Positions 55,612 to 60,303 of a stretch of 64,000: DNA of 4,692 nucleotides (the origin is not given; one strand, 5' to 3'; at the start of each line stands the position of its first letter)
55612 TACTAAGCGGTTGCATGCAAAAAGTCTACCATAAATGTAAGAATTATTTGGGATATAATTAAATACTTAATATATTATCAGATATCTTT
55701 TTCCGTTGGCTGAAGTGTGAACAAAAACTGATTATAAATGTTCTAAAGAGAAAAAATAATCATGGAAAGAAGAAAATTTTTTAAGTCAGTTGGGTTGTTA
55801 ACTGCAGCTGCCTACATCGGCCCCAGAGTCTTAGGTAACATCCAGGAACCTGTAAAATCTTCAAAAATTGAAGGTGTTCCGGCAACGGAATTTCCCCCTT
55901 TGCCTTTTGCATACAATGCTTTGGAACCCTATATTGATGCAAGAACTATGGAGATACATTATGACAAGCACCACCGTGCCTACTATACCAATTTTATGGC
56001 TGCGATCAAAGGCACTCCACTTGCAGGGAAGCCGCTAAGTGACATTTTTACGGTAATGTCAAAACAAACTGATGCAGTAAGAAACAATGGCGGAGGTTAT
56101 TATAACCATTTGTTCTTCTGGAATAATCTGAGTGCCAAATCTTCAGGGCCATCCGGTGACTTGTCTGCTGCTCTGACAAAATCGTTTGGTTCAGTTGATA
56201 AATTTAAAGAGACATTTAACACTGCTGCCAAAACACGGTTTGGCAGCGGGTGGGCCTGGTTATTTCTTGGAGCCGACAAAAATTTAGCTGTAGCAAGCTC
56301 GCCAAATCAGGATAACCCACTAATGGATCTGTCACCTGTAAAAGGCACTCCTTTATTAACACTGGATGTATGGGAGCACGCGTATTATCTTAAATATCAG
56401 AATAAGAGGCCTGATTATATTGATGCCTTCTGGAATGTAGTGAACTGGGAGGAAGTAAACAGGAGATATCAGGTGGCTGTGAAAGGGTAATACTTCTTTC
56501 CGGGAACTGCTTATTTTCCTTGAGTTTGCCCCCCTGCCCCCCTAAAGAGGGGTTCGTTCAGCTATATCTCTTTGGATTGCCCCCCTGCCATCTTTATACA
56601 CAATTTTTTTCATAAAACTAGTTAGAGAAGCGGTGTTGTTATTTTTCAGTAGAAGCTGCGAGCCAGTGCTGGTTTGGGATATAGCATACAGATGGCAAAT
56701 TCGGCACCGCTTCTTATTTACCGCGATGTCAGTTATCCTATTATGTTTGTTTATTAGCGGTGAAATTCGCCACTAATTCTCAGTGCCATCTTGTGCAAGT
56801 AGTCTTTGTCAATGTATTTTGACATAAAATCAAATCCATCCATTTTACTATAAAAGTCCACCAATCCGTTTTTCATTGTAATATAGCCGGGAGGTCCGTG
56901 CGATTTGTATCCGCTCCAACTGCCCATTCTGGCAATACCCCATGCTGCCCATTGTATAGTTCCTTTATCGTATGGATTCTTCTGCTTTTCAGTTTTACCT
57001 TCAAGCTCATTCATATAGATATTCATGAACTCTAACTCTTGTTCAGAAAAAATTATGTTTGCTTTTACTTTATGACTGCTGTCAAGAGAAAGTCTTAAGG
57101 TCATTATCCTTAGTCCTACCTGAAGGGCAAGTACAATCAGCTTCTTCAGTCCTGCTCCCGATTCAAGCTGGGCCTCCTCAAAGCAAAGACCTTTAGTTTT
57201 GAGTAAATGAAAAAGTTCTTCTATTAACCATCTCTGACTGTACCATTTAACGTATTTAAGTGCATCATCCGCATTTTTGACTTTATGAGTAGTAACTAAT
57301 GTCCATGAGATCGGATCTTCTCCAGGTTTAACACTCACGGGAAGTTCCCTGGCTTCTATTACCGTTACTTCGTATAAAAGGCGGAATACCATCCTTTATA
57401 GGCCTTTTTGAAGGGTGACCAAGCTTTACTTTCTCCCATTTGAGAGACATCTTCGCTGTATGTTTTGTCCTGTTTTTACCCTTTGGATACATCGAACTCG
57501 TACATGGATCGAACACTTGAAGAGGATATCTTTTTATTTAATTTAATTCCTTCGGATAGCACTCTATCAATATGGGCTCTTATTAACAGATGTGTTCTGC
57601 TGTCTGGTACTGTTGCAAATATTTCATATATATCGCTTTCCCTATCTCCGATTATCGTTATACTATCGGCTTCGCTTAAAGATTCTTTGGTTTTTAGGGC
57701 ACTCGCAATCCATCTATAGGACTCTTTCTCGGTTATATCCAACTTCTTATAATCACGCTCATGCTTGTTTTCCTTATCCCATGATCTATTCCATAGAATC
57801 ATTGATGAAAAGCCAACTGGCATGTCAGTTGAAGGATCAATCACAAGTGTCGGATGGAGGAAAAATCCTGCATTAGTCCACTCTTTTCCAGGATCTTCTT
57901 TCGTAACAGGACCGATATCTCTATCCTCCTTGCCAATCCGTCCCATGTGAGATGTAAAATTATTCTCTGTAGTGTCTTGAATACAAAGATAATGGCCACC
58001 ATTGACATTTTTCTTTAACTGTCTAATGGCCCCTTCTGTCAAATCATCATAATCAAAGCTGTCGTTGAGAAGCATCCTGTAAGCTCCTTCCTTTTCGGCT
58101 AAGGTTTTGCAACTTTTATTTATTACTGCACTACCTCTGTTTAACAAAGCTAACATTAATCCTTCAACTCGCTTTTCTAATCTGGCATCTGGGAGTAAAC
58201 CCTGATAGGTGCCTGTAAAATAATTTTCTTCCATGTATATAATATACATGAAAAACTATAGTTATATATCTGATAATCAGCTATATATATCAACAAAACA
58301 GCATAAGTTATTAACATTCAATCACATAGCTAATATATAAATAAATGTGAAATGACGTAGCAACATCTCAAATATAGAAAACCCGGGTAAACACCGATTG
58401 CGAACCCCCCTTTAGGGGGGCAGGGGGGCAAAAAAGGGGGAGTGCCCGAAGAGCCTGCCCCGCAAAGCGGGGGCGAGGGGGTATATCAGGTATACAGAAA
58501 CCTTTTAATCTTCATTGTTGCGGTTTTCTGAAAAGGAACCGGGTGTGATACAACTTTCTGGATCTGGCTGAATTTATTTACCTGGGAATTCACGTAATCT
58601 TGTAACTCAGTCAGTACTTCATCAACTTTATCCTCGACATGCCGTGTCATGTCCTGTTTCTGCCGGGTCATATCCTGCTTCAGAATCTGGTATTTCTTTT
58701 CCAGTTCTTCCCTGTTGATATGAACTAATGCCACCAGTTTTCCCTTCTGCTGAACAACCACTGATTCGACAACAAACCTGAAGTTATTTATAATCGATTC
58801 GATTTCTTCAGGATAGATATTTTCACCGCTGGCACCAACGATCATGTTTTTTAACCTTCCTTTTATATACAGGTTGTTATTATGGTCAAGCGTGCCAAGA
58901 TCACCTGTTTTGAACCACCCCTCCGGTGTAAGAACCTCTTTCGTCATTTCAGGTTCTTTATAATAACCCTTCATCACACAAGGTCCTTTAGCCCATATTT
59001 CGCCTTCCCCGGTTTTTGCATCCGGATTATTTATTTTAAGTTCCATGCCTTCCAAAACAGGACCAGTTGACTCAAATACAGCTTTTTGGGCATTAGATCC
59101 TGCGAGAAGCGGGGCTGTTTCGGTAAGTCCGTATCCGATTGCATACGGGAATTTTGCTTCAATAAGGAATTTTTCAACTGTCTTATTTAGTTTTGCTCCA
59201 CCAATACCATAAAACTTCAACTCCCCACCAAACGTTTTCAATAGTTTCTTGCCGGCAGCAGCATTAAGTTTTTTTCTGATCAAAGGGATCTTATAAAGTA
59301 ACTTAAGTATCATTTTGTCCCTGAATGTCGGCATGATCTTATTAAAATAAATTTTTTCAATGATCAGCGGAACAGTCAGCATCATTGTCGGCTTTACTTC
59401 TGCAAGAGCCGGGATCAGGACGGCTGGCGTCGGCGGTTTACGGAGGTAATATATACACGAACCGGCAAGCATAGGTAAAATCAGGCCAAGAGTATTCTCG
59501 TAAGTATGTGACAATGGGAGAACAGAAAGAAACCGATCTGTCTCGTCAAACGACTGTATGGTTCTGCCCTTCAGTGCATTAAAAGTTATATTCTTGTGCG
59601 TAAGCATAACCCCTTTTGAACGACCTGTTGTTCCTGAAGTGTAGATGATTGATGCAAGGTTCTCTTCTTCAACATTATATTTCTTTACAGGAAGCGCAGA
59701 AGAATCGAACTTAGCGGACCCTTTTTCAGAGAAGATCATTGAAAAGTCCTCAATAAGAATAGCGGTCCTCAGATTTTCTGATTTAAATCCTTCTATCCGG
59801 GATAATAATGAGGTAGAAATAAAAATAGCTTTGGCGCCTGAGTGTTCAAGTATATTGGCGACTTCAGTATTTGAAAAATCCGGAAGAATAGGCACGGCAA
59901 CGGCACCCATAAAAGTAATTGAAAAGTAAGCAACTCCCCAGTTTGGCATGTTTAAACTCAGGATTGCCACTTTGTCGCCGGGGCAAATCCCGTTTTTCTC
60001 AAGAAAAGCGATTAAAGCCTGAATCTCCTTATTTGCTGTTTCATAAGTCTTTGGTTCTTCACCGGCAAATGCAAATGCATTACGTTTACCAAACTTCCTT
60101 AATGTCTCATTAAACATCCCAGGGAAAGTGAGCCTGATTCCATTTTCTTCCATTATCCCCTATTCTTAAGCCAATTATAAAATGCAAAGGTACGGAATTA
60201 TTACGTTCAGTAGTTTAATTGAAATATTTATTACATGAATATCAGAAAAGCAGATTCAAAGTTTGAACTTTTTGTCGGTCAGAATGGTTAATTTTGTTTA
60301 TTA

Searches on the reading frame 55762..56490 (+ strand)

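Call 25: search_protein_families(library=pfam, proteins=[window:55762-56490:+], max_evalue=0.001)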
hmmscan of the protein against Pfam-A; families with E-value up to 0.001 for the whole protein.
window:55762-56490:+ (242 aa): 2 families
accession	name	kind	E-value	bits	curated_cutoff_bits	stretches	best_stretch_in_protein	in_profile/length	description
PF02777.23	Sod_Fe_C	-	1.2e-41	141.3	20.9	1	130-235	1-102/102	Iron/manganese superoxide dismutases, C-terminal domain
PF00081.27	Sod_Fe_N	-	1.1e-25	90.3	27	1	43-124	3-82/82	Iron/manganese superoxide dismutases, alpha-hairpin domain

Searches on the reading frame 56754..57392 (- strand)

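Call 25: search_protein_families(library=pfam, proteins=[window:56754-57392:-], max_evalue=0.001)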
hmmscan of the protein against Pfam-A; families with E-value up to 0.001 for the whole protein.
window:56754-57392:- (212 aa): 1 family
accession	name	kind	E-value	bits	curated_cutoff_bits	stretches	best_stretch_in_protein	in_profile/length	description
PF01609.27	DDE_Tnp_1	-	7.7e-05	23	23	1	40-89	146-194/200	Transposase DDE domain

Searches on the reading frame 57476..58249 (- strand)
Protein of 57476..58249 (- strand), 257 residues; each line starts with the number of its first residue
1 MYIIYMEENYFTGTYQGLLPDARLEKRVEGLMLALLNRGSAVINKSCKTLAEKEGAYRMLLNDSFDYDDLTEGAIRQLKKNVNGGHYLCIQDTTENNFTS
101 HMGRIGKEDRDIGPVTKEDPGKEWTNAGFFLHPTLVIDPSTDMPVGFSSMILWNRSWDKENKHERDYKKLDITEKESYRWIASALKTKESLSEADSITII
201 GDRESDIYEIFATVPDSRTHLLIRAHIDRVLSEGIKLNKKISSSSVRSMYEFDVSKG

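Call 25: search_protein_families(library=pfam, proteins=[window:57476-58249:-], max_evalue=0.001)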
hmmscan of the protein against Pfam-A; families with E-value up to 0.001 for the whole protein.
window:57476-58249:- (257 aa): 1 family
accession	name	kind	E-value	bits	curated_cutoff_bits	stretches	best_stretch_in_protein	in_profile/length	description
PF14706.11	Tnp_DNA_bind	-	2e-06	27.9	24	1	19-63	12-56/58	Transposase DNA-binding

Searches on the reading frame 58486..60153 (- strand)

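Call 25: search_protein_families(library=pfam, proteins=[window:58486-60153:-], max_evalue=0.001)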
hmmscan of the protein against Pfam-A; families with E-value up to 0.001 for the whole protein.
window:58486-60153:- (555 aa): 1 family
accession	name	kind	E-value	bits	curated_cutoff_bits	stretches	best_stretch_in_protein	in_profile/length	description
PF00501.34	AMP-binding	-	7.7e-73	245.9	29.9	1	15-398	2-384/384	AMP-binding enzyme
